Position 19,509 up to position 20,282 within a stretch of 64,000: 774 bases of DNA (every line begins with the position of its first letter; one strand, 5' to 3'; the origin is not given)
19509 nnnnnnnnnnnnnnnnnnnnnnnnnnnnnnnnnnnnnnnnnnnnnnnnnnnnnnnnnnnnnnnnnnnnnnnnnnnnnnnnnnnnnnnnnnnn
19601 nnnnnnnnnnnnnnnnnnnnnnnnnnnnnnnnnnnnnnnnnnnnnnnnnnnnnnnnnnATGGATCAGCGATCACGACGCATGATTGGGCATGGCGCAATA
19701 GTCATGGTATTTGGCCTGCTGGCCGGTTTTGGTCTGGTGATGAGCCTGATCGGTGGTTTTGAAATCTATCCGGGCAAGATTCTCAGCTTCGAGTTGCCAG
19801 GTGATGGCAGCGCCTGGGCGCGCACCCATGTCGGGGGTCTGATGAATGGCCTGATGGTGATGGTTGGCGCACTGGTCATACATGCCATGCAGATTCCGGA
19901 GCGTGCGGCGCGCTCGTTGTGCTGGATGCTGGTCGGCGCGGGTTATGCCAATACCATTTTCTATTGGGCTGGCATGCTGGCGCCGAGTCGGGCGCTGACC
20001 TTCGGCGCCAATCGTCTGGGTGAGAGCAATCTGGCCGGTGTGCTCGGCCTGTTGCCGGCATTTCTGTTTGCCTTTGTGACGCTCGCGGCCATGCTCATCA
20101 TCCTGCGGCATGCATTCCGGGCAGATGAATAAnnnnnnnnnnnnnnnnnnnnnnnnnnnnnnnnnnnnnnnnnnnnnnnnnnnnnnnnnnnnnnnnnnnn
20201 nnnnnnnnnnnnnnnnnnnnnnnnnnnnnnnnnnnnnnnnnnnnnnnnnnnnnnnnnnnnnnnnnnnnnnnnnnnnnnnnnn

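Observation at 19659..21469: Styrene-oxide-isomerase-like haem membrane protein paired with a two-Rossmann flavoprotein instead of StyA/StyB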

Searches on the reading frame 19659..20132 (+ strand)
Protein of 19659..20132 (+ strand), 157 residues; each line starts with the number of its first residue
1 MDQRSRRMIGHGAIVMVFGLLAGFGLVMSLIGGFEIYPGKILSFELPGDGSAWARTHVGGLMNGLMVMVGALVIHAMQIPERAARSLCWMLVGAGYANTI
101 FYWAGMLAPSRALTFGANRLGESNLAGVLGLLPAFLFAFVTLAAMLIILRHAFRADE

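Call 3: search_protein_families(library=pfam, proteins=[window:19659-20132:+], max_evalue=1)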
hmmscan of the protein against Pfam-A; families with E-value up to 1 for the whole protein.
window:19659-20132:+ (157 aa): 3 families
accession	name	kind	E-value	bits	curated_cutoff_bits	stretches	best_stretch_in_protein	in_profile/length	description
PF24418.1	DUF7550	-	0.086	13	27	1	5-28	34-57/59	Family of unknown function (DUF7550)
PF24412.1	DUF7546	-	0.11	12.6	27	1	67-147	56-132/219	Family of unknown function (DUF7546)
PF03631.20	Virul_fac_BrkB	-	0.43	10.6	33.7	1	13-149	117-247/259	Virulence factor BrkB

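Call 4: search_protein_families(library=ncbifam, proteins=[window:19659-20132:+], max_evalue=1)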
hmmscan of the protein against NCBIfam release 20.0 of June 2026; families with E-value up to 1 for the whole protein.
window:19659-20132:+ (157 aa): 1 family
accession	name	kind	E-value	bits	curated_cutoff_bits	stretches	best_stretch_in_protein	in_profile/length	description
NF045734.1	StyOxIsoStyC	equivalog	2.1e-52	177.1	150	1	8-154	1-147/147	styrene-oxide isomerase StyC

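Call 6: search_solved_structures(query=window:19659-20132:+, max_evalue=1, show_alignments=2)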
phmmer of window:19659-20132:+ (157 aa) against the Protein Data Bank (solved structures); distinct sequences matched with E-value up to 1: 2.
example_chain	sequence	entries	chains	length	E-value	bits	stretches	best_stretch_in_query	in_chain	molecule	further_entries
8pnu_G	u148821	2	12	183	1.1e-30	109.9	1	5-154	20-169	Styrene oxide isomerase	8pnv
30tw_A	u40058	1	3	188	7.4e-28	100.7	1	6-152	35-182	Styrene-oxide isomerase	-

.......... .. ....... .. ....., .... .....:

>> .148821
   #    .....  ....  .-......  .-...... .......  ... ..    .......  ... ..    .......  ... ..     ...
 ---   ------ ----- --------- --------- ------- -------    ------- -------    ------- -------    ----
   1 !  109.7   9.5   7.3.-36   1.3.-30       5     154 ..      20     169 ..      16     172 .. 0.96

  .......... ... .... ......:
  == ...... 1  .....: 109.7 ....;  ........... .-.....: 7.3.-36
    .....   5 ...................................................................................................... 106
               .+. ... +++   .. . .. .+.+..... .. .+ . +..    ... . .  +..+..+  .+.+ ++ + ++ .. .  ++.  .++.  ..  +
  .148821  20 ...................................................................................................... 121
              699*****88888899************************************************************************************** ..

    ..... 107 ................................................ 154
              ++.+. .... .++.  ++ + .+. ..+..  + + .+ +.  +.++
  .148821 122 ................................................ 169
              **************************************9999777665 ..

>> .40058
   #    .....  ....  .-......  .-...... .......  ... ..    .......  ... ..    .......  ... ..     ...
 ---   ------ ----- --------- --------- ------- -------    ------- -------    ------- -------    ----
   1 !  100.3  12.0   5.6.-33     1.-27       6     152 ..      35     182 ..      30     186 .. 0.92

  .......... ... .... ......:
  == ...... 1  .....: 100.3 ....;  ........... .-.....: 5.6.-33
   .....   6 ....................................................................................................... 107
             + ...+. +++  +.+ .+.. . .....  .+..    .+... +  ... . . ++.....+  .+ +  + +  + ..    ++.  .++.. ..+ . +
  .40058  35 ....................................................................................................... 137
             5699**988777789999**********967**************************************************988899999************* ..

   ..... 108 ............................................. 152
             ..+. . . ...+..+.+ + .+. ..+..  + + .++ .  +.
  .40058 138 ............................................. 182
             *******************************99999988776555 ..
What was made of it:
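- Checked: It matches PDB 8pnu/8pnv SOI at E=1.1e-30 over residues 5-154 (call 6).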

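Call 9: find_homologous_proteins(query=window:19659-20132:+, max_evalue=0.001)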
Query window:19659-20132:+ (157 aa): 231 proteins with E <= 0.001 among 486 candidates; the best 120 are listed.
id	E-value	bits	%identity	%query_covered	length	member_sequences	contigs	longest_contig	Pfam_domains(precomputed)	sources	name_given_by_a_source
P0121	1.4e-87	309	92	100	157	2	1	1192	PF26512.2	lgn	-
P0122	1.0e-71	258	74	99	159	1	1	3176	PF26512.2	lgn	-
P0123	1.9e-70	254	74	99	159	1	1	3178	PF26512.2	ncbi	-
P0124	2.9e-70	253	74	98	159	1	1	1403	PF26512.2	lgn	-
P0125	4.0e-70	253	75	97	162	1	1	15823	PF26512.2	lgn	-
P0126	2.7e-69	250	72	98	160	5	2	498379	PF26512.2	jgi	jgi:hypothetical protein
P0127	5.5e-69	249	73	98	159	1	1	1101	PF26512.2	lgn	-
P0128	6.8e-69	249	73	98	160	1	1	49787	PF26512.2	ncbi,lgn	-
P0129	1.0e-68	248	74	98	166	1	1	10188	PF26512.2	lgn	-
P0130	1.6e-68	248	74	99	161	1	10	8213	PF26512.2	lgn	-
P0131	1.6e-67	244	69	100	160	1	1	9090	PF26512.2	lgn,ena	-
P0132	3.6e-67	243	71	98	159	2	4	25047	PF26512.2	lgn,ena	-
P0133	5.4e-67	243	71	98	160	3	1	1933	PF26512.2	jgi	jgi:hypothetical protein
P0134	6.7e-67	242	68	100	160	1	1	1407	PF26512.2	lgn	-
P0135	1.0e-66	242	68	100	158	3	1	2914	PF26512.2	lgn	-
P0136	1.0e-66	242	73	99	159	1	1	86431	PF26512.2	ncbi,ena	-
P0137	4.2e-66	240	68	100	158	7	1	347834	PF26512.2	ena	-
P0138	6.8e-66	239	70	97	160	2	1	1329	PF26512.2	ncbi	-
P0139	1.2e-65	238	68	100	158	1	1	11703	PF26512.2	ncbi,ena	-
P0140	1.2e-65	238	66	100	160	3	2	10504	PF26512.2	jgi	jgi:hypothetical protein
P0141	1.6e-65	238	75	93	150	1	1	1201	PF26512.2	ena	-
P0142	1.7e-65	238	67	99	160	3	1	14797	PF26512.2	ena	-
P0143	1.8e-65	238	68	100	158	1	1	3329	PF26512.2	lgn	-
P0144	2.9e-65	237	70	97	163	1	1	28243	PF26512.2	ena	-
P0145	6.4e-65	236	69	99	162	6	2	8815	PF26512.2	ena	-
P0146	1.3e-64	235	65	99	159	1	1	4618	PF26512.2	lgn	-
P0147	1.3e-64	235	68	97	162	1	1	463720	PF26512.2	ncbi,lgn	-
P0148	1.6e-64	235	63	100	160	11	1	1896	PF26512.2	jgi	-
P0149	5.6e-64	233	66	100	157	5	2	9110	PF26512.2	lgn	-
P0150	7.8e-64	232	70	97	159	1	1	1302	PF26512.2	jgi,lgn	jgi:hypothetical protein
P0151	7.8e-64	232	63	100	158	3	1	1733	PF26512.2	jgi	-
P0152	1.2e-63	232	66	98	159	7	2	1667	PF26512.2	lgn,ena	-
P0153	1.5e-63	231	65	100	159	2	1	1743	PF26512.2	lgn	-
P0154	1.5e-63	231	65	97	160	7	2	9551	PF26512.2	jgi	-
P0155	3.1e-63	230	64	99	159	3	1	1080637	PF26512.2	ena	-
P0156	3.4e-63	230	63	100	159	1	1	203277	PF26512.2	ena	-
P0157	4.0e-63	230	66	100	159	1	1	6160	PF26512.2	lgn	-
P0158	4.9e-63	230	66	100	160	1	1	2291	PF26512.2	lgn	-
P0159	5.1e-63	230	63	100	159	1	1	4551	PF26512.2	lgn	-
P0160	5.8e-63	229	69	93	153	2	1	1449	PF26512.2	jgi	jgi:hypothetical protein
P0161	5.8e-63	229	64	100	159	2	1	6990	PF26512.2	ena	-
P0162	9.3e-63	229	64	100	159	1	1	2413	PF26512.2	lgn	-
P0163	9.7e-63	229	74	94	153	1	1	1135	PF26512.2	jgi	jgi:hypothetical protein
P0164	1.0e-62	229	62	100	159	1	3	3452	PF26512.2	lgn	-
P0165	1.3e-62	228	69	97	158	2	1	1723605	PF26512.2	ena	-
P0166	1.6e-62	228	62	100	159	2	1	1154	PF26512.2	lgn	-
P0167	1.6e-62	228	76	94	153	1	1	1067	PF26512.2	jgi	jgi:hypothetical protein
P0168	1.9e-62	228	64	100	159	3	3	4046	PF26512.2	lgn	-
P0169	2.2e-62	228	61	100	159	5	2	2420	PF26512.2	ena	-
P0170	2.5e-62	227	62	100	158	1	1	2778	PF26512.2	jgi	jgi:hypothetical protein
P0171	2.7e-62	227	65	99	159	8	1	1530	PF26512.2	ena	-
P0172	3.6e-62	227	66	100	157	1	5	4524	PF26512.2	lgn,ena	-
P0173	4.2e-62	227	64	100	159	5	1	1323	PF26512.2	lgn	-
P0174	8.1e-62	226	63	100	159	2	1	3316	PF26512.2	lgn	-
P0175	8.8e-62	226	61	100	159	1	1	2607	PF26512.2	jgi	jgi:hypothetical protein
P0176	1.3e-61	225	64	100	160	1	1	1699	PF26512.2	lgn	-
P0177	1.7e-61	225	65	97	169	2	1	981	PF26512.2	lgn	-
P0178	1.9e-61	225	61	100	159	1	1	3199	PF26512.2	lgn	-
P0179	1.9e-61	225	65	87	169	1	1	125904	PF26512.2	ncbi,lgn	-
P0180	2.0e-61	224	63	100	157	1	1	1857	PF26512.2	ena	-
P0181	2.6e-61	224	62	100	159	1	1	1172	PF26512.2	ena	-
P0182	2.7e-61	224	63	97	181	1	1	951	PF26512.2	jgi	jgi:tetrahydromethanopterin S-methyltransferase subunit F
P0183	2.9e-61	224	66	100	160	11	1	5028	PF26512.2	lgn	-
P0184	3.5e-61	224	62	100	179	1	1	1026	PF26512.2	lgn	-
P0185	3.8e-61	224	61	100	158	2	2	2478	PF26512.2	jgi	jgi:hypothetical protein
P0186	4.7e-61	223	63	100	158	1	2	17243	PF26512.2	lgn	-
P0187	5.2e-61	223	67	97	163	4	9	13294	PF26512.2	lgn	-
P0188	6.7e-61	223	62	100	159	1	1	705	PF26512.2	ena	-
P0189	7.0e-61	223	65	97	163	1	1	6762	PF26512.2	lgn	-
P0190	8.0e-61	223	65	97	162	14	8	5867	PF26512.2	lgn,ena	-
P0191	8.5e-61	222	64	100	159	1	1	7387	PF26512.2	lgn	-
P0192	8.7e-61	222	61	100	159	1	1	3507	PF26512.2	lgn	-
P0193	9.8e-61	222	64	98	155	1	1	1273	PF26512.2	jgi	jgi:hypothetical protein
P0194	1.0e-60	222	71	93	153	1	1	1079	PF26512.2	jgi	-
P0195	1.2e-60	222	66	98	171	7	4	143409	PF26512.2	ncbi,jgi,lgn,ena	-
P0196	1.3e-60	222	61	100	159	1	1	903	PF26512.2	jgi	-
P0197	1.4e-60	222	65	100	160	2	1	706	PF26512.2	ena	-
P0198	1.5e-60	222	61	100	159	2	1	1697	PF26512.2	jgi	jgi:hypothetical protein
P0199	2.2e-60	221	67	100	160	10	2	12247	PF26512.2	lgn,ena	-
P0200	2.4e-60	221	61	100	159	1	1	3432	PF26512.2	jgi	jgi:hypothetical protein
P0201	2.4e-60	221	62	100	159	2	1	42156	PF26512.2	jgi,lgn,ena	jgi:hypothetical protein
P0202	2.8e-60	221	63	100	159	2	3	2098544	PF26512.2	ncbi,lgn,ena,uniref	ncbi:styrene-oxide isomerase StyC [Panacagrimonas sp.]|uniref:styrene-oxide isomerase StyC n=1 Tax=P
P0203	3.5e-60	220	60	100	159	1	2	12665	PF26512.2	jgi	jgi:hypothetical protein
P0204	3.5e-60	220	62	100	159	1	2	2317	PF26512.2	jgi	jgi:tetrahydromethanopterin S-methyltransferase subunit F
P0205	4.0e-60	220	62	100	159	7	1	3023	PF26512.2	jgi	jgi:hypothetical protein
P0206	4.5e-60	220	68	98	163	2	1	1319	PF26512.2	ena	-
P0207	4.5e-60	220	63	99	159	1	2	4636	PF26512.2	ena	-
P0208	5.9e-60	220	61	100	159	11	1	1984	PF26512.2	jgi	-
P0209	6.0e-60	220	65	97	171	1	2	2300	PF26512.2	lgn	-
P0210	6.3e-60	220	61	100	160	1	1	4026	PF26512.2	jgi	-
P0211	6.5e-60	220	61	100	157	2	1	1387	PF26512.2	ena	-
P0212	6.7e-60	220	63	99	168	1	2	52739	PF26512.2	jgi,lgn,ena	-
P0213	6.9e-60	219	64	100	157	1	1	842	PF26512.2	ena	-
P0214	7.2e-60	219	62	99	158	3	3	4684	PF26512.2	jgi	jgi:hypothetical protein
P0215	7.3e-60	219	65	96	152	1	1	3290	PF26512.2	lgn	-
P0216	1.2e-59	219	63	99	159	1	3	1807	PF26512.2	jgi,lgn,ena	-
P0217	1.3e-59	219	63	100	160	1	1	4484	PF26512.2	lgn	-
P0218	1.4e-59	218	62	100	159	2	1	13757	PF26512.2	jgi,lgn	-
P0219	1.5e-59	218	68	98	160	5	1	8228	PF26512.2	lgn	-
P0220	1.6e-59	218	61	100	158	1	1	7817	PF26512.2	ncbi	ncbi:MAG: styrene-oxide isomerase StyC [Aeromicrobium sp.]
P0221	1.7e-59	218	61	100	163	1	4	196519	PF26512.2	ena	-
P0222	1.8e-59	218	65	100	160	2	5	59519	PF26512.2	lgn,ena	-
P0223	2.5e-59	218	63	97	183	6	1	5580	PF26512.2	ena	-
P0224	2.7e-59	218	65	97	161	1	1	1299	PF26512.2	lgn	-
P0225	3.1e-59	217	61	100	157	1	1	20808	PF26512.2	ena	-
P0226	3.1e-59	217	64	100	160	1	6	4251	PF26512.2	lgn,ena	-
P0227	3.2e-59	217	61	100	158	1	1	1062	PF26512.2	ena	-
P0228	5.5e-59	217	65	100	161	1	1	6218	PF26512.2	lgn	-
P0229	5.7e-59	216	61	99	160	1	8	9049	PF26512.2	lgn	-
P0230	6.4e-59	216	61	100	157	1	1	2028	PF26512.2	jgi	jgi:hypothetical protein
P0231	1.2e-58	215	63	97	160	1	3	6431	PF26512.2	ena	-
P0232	1.4e-58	215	69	96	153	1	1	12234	PF26512.2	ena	-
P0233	1.7e-58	215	63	97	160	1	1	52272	PF26512.2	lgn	-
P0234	1.9e-58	215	62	99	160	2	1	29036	PF26512.2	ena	-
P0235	1.9e-58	215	65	97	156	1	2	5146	PF26512.2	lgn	-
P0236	2.4e-58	214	65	97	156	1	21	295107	PF26512.2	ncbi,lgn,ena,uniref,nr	ncbi:MAG: styrene-oxide isomerase StyC [Abyssibacter sp.]|uniref:styrene-oxide isomerase StyC n=1 Ta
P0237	2.6e-58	214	63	100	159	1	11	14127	PF26512.2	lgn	-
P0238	2.7e-58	214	63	100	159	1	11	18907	PF26512.2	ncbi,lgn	-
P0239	2.7e-58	214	64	94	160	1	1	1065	PF26512.2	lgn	-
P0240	3.9e-58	214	61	99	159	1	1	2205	PF26512.2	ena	-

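Call 12: find_related_loci(query=A1, collection=genome_contigs, flank=8000)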
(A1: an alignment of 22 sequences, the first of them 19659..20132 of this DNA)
Query A1 (157 aa) in genome_contigs; peptide patterns used: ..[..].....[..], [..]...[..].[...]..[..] (x = any residue, [..] = any of these).
93 stretches matched a pattern; 56 encode a relative of the query (tblastn E <= 1e-3); 55 distinct loci.
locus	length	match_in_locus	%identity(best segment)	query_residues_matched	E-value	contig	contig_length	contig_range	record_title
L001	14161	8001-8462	73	1-154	1e-72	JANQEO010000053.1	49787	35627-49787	MAG: Candidatus Binatia bacterium isolate PL23a_bin.3 k99_2364461, whole genome shotgun sequence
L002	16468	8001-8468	67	1-156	3e-70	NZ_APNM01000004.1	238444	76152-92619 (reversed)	Salinisphaera sp. PC39 contig4, whole genome shotgun sequence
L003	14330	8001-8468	69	1-156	3e-69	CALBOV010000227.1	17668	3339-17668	MAG TPA_asm: uncultured Salinisphaerales bacterium isolate ERR599162_bin.92_CONCOCT_v1.1_MAG genome assembly, contig: ER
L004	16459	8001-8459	68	1-153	9e-69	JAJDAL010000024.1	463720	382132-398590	MAG: Deltaproteobacteria bacterium isolate OFTM280 OFTM280_23, whole genome shotgun sequence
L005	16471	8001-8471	65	1-157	3e-67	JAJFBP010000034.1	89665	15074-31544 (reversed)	MAG: Panacagrimonas sp. isolate C_No_T20_A_bin.30 scaffold_372, whole genome shotgun sequence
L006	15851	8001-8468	65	1-156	4e-67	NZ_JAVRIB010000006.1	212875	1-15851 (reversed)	Spectribacter hydrogenoxidans strain W335 6, whole genome shotgun sequence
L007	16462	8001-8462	68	1-153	2e-66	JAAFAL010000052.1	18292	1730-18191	Bacterium isolate P11BWT0bin.6 NODE_72_length_18292_cov_12.6129, whole genome shotgun sequence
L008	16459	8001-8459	65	1-153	1e-66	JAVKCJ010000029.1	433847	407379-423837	MAG: Salinisphaeraceae bacterium isolate F4-SAH-18 k141_46852, whole genome shotgun sequence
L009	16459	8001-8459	66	1-153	3e-66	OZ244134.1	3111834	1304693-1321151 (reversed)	MAG: Salinisphaeraceae bacterium isolate 98ad1545-a6ff-4140-a3e6-cdab0d968b42 genome assembly, chromosome: 1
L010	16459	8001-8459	65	1-153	7e-66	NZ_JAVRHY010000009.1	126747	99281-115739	Spectribacter acetivorans strain P385 9, whole genome shotgun sequence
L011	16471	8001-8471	73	1-157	7e-66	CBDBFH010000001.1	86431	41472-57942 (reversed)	MAG: Alphaproteobacteria bacterium isolate b1a87780-9be3-4e49-b63c-77818bb0d9bd genome assembly, contig: contig_1, whole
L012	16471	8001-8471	61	1-157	7e-66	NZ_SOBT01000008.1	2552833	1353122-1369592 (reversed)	Panacagrimonas perspica strain DSM 26377 Ga0244566_101, whole genome shotgun sequence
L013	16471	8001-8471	63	1-157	2e-65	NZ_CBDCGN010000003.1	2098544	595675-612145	MAG: Panacagrimonas sp. isolate 3b64437c-ac86-4a82-997b-2364ac0c834f contig_3, whole genome shotgun sequence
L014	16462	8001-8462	66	1-154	9e-66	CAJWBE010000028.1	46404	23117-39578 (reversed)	MAG TPA_asm: uncultured Oleiphilus sp. isolate SRR5469033_bin.54_MetaBAT_v2.12.1_MAG genome assembly, contig: NODE_445_l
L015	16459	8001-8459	63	1-153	7e-65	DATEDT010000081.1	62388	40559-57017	MAG TPA_asm: Aeromicrobium sp. isolate SMAG_U8714 k141_1529844, whole genome shotgun sequence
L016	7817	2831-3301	61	1-157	3e-64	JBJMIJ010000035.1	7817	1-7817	MAG: Aeromicrobium sp. isolate H3_16_all_fractions_metab_conc_87_68_0 k255_8811346, whole genome shotgun sequence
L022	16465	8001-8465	60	1-154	7e-63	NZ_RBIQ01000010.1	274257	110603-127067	Maribacter vaceletii strain DSM 25230 Ga0181012_104, whole genome shotgun sequence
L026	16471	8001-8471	58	1-157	2e-61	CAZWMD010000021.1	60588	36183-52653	MAG TPA_asm: uncultured Pseudomonadales bacterium isolate binchicken_co366_65 genome assembly, contig: NODE_214_length_6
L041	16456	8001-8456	47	2-153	5e-46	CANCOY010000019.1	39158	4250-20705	MAG: Acetobacteraceae bacterium isolate JR-MC-I-240519-124 genome assembly, contig: JR-MC-I-240519-C1601, whole genome s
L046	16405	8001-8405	42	1-135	2e-30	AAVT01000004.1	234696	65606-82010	Marine gamma proteobacterium HTCC2143 1100111000171, whole genome shotgun sequence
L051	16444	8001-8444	41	1-152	3e-28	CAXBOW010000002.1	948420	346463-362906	MAG TPA_asm: uncultured Haliea sp. isolate ERR2762188_binner12_Refined_25 genome assembly, contig: ERZ3421808.3, whole g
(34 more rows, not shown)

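Call 57: search_protein_families(library=pfam, alignment_id=A5, max_evalue=0.00001)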
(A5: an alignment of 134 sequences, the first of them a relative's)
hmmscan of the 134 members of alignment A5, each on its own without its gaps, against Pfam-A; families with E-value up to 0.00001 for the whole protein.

A. member 1, L001:7497-7916:+ (139 aa): 2 families
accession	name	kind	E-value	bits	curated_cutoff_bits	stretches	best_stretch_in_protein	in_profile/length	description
PF07366.18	SnoaL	-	2.7e-29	102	28.4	1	6-130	2-126/126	SnoaL-like polyketide cyclase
PF12680.13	SnoaL_2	-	1.8e-14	54.6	27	1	14-116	7-101/102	SnoaL-like domain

B. families by the number of members that match (of 134 scanned): 131 families (the first 25 are shown)
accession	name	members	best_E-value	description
PF00378.25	ECH_1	8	3.7e-48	Enoyl-CoA hydratase/isomerase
PF16113.10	ECH_2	8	2.8e-28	Enoyl-CoA hydratase/isomerase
PF10118.14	Metal_hydrol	5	5e-60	Predicted metal-dependent hydrolase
PF13545.12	HTH_Crp_2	5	2.3e-16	Crp-like helix-turn-helix domain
PF00561.26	Abhydrolase_1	4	5.5e-26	alpha/beta hydrolase fold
PF12697.13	Abhydrolase_6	4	3.4e-22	Alpha/beta hydrolase family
PF00196.25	GerE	4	9.5e-21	Bacterial regulatory proteins, luxR family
PF13450.12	NAD_binding_8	4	3.3e-13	NAD(P)-binding Rossmann-like domain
PF07992.20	Pyr_redox_2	4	6.7e-12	Pyridine nucleotide-disulphide oxidoreductase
PF01266.30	DAO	4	1.4e-10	FAD dependent oxidoreductase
PF00171.27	Aldedh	3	1.2e-98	Aldehyde dehydrogenase family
PF06167.18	Peptidase_M90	3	1.5e-90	Glucose-regulated metallo-peptidase M90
PF00890.30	FAD_binding_2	3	5.5e-43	FAD binding domain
PF00441.29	Acyl-CoA_dh_1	3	4.4e-40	Acyl-CoA dehydrogenase, C-terminal domain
PF02771.21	Acyl-CoA_dh_N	3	9.6e-32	Acyl-CoA dehydrogenase, N-terminal domain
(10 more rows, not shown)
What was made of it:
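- Neighbour census around the pair (call 57): enoyl-CoA hydratase 8, aldehyde dehydrogenase 3, acyl-CoA dehydrogenase 3.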

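Call 71: predict_structure(alignment_id=A6)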
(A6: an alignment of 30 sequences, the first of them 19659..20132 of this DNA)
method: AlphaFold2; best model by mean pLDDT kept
length: 157 residues; sequences in the alignment: 30
mean_pLDDT: 83.3   pTM: 0.77
mean pLDDT of the five models: 83.3, 83.3, 83.0, 81.9, 75.2
residues with pLDDT >= 90: 74; 70-90: 56; 50-70: 16; < 50: 11
segments of 3 or more residues with pLDDT < 50: 112-121
pLDDT, mean of each block of 10 residues (from residue 1): 93 97 90 79 79 91 97 94 93 92 77 47 58 79 93 73
secondary structure, 60 per line:
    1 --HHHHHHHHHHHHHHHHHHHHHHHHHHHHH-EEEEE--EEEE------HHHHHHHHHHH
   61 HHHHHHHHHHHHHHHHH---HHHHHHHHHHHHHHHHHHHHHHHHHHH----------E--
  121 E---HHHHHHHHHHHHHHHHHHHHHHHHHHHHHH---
elements in order: H3-31 E33-37 E40-43 H50-77 H81-107 H125-154
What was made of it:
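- Checked: The AlphaFold model has four helices: 3-31, 50-77, 81-107 and 125-154 (call 71).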

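Call 72: search_protein_representatives(alignment_id=A6)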
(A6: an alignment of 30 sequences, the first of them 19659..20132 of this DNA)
Query: 30 sequences, 159 profile positions. Proteins with E-value up to 0.001 (for the whole library): 240; up to 1e-10: 115; up to 1e-30: 15. The best 150 are listed.
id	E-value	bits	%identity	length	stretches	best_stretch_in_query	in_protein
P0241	6.4e-65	234.0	-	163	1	1-156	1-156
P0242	9.7e-52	191.2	-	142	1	28-133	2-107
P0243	2.7e-51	189.7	-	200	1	2-155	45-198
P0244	1.2e-50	187.6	-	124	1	36-157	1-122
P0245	2.2e-47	177.0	-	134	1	8-105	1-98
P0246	3.8e-43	163.3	-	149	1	8-155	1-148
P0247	4.7e-43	163.0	-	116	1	1-104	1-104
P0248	4.1e-42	159.9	-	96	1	62-156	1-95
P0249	3.9e-39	150.2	-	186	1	2-155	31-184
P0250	9.8e-38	145.7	-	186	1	4-145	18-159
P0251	1.9e-36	141.5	-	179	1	5-157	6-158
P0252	4.1e-35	137.2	-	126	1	2-116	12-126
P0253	2.0e-33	131.7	-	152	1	60-156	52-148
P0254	4.2e-33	130.6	-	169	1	5-155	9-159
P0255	7.6e-33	129.8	-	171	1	3-156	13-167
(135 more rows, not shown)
